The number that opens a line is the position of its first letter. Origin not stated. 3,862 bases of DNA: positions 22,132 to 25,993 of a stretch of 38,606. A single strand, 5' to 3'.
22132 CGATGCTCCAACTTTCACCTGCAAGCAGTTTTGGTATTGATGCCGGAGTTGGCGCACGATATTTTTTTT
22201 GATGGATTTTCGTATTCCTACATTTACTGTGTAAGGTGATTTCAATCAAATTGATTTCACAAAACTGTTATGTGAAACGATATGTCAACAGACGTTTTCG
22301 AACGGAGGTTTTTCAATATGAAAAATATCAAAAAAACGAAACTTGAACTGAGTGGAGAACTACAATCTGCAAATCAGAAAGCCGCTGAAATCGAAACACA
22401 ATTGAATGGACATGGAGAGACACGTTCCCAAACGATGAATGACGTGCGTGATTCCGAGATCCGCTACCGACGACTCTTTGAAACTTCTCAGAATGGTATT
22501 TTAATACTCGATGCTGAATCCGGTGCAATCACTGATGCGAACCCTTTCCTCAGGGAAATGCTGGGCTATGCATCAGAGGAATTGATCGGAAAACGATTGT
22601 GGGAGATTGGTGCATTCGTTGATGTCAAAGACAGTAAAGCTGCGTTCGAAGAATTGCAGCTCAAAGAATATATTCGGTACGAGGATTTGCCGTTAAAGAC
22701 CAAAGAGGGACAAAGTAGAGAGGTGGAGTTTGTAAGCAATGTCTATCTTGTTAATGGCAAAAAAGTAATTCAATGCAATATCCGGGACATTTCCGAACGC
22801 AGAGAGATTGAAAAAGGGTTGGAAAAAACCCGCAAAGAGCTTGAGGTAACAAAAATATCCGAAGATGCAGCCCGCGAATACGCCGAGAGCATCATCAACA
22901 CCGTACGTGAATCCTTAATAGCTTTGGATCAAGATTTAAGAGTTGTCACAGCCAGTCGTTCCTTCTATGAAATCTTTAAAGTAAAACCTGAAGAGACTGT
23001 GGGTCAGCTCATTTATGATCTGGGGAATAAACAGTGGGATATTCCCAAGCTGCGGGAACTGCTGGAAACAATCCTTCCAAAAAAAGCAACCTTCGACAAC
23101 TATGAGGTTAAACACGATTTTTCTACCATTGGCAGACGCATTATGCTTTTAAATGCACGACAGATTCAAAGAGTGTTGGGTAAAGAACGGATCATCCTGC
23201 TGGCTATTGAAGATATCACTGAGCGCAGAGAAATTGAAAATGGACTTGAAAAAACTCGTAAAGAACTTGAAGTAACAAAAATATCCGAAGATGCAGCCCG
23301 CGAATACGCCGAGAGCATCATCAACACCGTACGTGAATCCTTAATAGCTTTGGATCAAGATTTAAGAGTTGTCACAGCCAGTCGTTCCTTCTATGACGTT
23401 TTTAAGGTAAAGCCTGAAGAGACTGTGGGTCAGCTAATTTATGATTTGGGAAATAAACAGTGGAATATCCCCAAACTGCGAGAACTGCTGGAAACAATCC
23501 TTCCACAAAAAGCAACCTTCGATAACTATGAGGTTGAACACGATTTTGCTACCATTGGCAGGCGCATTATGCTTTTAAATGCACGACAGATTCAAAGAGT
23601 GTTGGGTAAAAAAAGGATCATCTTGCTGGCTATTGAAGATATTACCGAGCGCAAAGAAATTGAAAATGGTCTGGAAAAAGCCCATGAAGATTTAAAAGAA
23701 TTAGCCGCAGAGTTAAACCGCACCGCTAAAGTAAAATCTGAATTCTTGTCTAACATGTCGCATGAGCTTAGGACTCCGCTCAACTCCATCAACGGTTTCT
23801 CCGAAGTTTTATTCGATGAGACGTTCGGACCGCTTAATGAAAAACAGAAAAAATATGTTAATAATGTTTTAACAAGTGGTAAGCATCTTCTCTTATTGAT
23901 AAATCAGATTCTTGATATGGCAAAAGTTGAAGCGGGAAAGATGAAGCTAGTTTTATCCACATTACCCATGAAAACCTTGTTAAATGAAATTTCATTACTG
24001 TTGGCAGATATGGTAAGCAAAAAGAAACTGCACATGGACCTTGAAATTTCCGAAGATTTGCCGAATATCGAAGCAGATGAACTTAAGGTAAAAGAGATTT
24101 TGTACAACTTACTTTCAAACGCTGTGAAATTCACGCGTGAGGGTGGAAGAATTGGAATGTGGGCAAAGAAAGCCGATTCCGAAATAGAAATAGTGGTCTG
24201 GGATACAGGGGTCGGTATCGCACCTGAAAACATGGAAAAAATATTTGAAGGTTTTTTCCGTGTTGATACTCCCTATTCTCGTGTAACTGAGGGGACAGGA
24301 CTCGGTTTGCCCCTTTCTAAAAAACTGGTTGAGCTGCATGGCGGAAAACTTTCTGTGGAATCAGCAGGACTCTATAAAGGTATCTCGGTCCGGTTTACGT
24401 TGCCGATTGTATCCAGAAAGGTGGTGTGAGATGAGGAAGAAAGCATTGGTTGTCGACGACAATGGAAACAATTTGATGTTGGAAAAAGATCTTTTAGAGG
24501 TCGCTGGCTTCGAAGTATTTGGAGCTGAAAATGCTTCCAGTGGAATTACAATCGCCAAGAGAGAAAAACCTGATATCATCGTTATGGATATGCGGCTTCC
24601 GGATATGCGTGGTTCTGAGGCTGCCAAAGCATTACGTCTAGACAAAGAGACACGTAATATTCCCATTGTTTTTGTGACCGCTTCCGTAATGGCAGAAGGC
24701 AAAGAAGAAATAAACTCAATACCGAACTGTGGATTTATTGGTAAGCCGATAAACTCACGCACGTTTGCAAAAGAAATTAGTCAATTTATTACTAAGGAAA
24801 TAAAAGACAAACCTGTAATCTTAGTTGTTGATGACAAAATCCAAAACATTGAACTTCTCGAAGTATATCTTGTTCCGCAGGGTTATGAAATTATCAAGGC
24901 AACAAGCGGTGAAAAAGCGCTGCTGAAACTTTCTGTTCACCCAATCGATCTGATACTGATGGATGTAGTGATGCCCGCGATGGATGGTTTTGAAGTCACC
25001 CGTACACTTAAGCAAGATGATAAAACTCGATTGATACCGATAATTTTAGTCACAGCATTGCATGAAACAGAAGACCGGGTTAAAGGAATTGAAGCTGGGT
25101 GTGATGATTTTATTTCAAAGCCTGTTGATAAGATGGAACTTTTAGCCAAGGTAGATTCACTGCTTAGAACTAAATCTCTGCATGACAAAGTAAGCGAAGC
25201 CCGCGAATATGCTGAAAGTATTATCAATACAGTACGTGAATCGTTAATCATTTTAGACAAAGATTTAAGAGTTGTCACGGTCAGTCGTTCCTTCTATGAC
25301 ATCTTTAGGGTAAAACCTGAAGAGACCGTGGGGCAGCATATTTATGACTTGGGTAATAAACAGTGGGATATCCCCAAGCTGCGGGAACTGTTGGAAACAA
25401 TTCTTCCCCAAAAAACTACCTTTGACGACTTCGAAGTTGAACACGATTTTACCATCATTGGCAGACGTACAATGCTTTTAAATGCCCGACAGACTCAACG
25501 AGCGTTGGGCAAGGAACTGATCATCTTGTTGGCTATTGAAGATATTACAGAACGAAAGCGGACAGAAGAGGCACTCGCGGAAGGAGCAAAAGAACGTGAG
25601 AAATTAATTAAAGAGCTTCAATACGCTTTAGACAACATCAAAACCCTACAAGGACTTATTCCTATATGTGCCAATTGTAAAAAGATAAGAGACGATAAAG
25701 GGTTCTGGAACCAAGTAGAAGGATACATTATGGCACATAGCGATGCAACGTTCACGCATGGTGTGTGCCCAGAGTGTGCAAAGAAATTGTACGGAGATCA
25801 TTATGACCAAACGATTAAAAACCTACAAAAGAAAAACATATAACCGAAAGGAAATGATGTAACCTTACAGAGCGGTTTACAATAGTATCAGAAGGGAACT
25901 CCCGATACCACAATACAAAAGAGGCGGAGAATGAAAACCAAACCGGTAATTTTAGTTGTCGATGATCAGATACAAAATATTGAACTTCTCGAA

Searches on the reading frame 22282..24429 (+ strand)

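Call 8: search_protein_families(library=pfam, proteins=[window:22282-24429:+], max_evalue=0.01)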
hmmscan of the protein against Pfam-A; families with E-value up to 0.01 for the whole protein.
window:22282-24429:+ (715 aa): 11 families
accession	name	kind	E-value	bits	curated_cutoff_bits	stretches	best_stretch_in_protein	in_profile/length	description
PF02518.31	HATPase_c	-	1.5e-25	90.2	26.4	1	599-709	2-109/111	Histidine kinase-, DNA gyrase B-, and HSP90-like ATPase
PF13426.13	PAS_9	-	8.5e-25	87.5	27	3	71-172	2-103/103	PAS domain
PF08448.16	PAS_4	-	2.2e-24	86.2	23.1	2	209-317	5-110/110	PAS fold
PF00989.32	PAS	-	1.9e-22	79.9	22.6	3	61-106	2-46/113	PAS fold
PF00512.31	HisKA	-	5e-22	78.2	26.9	1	485-552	2-66/66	His Kinase A (phospho-acceptor) domain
PF13188.13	PAS_8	-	1.8e-16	59.8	21.8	1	61-117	2-56/65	PAS domain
PF12860.13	PAS_7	-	0.00012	22.6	27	0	205-242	1-39/115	PAS fold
PF21522.3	MreB-like_C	-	0.00051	21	27.8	0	293-356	38-99/123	Archaeal actin homologue MreB-like, C-terminal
PF10882.14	bPH_5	-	0.0013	19.2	22.5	0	619-655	57-93/100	Bacterial PH domain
PF22128.2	Alp7A_like_C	-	0.0033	17.6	22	0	244-354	4-109/156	Alp7A C-terminal domain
PF20881.2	G1_gp67_C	-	0.0083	17.1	27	0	411-478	18-85/100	Phage G1 gp67, C-terminal domain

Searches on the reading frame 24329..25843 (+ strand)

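Call 8: search_protein_families(library=pfam, proteins=[window:24329-25843:+], max_evalue=0.01)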
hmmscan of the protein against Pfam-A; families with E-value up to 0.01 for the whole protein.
window:24329-25843:+ (504 aa): 5 families
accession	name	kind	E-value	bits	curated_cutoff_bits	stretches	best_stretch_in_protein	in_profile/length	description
PF00072.30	Response_reg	-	1.4e-46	157.7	30.2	2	164-275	1-110/111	Response regulator receiver domain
PF08448.16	PAS_4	-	9.3e-10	39.2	23.1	1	303-411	5-110/110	PAS fold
PF00989.32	PAS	-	1.9e-08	34.7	22.6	1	296-406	4-113/113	PAS fold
PF13426.13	PAS_9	-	1.7e-06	28.7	27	1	305-408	3-103/103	PAS domain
PF23198.2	PDE8A_N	-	9.2e-05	22.8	29.6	1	59-138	33-113/147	PDE8A-like, N-terminal domain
